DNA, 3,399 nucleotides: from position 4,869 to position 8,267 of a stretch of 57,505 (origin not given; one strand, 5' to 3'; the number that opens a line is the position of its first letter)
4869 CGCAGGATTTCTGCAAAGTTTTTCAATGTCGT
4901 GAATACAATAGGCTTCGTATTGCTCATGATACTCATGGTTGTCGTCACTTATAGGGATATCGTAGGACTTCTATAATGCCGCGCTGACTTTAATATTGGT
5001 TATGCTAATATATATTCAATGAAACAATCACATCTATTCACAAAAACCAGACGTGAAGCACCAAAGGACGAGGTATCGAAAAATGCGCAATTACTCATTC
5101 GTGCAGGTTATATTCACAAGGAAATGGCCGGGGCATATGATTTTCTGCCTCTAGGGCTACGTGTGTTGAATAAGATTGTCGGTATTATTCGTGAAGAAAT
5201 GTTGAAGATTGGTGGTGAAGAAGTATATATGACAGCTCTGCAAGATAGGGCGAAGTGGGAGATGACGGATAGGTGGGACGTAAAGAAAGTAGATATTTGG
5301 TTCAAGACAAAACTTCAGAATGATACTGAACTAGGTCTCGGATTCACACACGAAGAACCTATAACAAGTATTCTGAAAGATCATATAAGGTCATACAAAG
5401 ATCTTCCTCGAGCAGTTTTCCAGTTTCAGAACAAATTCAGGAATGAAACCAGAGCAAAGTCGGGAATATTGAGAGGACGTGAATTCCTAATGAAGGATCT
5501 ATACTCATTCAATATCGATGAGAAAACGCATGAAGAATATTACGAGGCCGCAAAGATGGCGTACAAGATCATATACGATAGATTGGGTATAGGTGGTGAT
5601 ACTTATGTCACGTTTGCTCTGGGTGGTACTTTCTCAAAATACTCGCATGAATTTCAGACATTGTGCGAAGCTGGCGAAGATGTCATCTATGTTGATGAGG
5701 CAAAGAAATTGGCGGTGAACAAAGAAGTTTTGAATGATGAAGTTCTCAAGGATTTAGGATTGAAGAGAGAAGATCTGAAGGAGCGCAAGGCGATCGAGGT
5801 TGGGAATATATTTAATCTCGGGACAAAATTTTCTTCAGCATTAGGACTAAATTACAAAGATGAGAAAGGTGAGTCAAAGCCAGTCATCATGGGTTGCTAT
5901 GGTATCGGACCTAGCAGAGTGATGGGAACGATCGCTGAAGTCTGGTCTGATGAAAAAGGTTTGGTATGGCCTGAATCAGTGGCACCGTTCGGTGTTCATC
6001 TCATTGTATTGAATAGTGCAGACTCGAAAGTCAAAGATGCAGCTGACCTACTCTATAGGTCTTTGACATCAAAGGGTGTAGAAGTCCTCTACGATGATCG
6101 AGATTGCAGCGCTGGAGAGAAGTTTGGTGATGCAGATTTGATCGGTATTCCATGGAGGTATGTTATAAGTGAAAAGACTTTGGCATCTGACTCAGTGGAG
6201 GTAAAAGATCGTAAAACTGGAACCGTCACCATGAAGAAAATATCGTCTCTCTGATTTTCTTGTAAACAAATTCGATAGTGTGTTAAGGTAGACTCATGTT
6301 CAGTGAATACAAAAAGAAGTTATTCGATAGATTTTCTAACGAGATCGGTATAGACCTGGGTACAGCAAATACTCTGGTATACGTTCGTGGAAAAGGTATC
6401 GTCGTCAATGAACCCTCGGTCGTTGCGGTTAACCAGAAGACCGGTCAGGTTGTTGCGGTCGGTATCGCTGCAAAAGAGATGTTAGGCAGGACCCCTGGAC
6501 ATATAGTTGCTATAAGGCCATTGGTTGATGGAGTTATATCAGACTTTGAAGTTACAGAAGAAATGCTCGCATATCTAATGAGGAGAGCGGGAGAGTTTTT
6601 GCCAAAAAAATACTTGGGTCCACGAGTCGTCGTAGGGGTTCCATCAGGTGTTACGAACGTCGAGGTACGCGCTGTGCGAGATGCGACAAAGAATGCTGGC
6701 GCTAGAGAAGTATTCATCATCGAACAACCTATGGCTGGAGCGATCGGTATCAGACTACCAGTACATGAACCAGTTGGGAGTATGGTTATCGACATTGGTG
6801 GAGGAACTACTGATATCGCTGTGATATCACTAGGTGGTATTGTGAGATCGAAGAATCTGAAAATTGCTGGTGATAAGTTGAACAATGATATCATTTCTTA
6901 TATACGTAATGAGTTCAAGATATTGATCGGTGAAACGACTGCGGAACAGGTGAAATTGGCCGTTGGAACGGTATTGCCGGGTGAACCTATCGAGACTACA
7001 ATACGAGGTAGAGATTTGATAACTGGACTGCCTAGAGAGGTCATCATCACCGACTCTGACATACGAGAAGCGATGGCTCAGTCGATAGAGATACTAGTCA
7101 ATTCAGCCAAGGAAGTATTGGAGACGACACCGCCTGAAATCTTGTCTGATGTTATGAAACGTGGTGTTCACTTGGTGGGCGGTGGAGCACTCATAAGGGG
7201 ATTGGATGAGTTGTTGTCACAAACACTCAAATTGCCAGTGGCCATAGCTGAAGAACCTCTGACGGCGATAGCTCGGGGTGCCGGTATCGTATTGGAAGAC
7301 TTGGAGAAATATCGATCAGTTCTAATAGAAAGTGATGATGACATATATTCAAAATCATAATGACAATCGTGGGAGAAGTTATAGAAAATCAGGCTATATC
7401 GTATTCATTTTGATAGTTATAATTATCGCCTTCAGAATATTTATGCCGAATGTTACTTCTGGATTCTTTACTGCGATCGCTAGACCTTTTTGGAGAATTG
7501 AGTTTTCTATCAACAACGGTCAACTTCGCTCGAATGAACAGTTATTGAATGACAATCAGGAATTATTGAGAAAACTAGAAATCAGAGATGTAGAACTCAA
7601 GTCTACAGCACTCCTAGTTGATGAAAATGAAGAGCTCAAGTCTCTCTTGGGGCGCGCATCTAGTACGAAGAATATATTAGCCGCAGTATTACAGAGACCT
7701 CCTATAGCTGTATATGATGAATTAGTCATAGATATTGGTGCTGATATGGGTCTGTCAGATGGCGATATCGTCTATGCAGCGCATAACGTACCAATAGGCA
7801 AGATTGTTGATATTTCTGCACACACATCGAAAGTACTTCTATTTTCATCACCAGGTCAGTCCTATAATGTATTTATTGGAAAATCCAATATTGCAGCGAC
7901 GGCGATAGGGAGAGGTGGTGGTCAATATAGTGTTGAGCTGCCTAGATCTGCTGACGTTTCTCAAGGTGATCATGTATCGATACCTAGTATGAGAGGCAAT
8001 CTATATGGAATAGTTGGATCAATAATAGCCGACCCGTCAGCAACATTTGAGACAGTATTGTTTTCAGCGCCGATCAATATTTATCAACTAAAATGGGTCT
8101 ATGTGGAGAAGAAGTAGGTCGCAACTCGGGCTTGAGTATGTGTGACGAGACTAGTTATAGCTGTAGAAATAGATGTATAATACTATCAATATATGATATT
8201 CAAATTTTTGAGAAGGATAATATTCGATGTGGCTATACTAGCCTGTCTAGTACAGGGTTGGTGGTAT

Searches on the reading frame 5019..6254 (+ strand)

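Call 83: search_protein_families(library=pfam, proteins=[window:5019-6254:+], max_evalue=0.0001)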
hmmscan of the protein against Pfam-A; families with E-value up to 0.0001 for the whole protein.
window:5019-6254:+ (411 aa): 2 families
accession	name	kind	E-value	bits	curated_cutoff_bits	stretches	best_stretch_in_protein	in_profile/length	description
PF00587.30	tRNA-synt_2b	-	4.1e-33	115.4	29.3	1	95-307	1-177/179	tRNA synthetase class II core domain (G, H, P, S and T)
PF03129.25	HGTP_anticodon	-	9.9e-16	58.1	21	1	326-407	2-83/94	Anticodon binding domain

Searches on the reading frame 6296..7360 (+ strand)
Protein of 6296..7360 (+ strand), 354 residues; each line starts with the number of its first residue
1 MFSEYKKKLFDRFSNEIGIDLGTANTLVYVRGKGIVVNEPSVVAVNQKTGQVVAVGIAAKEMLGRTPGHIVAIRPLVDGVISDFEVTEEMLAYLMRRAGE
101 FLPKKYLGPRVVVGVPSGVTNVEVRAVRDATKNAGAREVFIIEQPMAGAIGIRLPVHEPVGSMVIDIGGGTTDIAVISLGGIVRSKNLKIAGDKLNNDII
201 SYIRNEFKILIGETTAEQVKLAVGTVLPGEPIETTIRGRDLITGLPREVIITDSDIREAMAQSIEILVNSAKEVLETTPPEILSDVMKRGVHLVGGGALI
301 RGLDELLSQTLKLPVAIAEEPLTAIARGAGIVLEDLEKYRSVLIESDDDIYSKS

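Call 83: search_protein_families(library=pfam, proteins=[window:6296-7360:+], max_evalue=0.0001)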
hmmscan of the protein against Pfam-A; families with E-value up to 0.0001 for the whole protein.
window:6296-7360:+ (354 aa): 5 families
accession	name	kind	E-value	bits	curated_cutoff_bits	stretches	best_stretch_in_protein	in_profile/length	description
PF06723.19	MreB_Mbl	-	5.7e-132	439.9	27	1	15-339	2-325/327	MreB/Mbl protein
PF14450.12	FtsA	-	1.2e-13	51.9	31.8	1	163-320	1-112/127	Cell division protein FtsA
PF00012.26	HSP70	-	9.1e-11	41.1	20.6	1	85-209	112-240/599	Hsp70 protein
PF00022.25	Actin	-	1e-05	24.8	27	0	39-206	30-190/410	Actin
PF11104.14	PilM_2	-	3.3e-05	23.4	27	0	291-338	278-324/340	Type IV pilus assembly protein PilM;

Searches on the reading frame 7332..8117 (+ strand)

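Call 83: search_protein_families(library=pfam, proteins=[window:7332-8117:+], max_evalue=0.0001)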
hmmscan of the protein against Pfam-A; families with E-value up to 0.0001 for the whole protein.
window:7332-8117:+ (261 aa): 1 family
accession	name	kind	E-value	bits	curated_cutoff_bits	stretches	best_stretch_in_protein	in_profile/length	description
PF04085.20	MreC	-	8.9e-13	48.7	28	1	119-258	1-145/147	Rod shape-determining protein MreC, barrel core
